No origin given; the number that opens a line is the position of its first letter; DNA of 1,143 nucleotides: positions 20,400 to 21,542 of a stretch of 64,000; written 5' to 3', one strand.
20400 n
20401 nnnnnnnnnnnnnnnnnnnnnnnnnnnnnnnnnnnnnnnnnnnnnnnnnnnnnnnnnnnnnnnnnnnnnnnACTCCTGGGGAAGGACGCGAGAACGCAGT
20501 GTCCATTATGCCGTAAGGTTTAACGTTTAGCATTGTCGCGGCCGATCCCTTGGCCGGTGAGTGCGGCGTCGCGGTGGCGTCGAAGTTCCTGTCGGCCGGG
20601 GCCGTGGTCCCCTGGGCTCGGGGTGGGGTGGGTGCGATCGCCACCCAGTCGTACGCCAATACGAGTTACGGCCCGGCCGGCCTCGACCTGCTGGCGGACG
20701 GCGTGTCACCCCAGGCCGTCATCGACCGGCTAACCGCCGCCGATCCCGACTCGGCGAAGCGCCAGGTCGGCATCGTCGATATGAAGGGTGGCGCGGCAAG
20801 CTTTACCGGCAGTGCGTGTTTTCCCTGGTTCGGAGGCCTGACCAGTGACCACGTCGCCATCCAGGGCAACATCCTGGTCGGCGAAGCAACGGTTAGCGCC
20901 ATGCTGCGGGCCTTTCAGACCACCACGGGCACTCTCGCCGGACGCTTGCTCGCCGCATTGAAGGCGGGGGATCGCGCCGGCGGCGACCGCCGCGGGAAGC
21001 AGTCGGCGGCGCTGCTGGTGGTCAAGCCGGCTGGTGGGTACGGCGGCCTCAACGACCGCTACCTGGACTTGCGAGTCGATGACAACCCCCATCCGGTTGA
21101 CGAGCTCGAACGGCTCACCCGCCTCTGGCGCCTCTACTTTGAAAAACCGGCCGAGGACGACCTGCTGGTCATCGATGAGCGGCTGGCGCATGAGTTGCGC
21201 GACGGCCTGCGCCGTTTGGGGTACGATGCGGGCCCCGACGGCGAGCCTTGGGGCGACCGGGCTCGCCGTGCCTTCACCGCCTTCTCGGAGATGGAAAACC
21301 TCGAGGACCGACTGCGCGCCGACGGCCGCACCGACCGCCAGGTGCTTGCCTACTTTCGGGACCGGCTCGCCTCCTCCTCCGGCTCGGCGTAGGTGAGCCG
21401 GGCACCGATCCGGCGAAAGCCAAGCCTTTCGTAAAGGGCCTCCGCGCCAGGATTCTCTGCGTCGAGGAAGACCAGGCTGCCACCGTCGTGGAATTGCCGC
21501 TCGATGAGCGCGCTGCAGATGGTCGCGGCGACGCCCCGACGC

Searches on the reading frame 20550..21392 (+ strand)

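Call 94: search_protein_families(library=pfam, proteins=[window:20550-21392:+], max_evalue=0.0001)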
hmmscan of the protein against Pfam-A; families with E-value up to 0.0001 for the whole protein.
window:20550-21392:+ (280 aa): 2 families
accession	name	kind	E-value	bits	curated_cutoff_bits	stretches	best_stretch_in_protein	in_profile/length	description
PF06267.17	DUF1028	-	7.2e-70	235.2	26.2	1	3-186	12-193/193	Family of unknown function (DUF1028)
PF08823.16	PG_binding_2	-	2.8e-15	56.8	21.1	1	196-268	1-73/74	Putative peptidoglycan binding domain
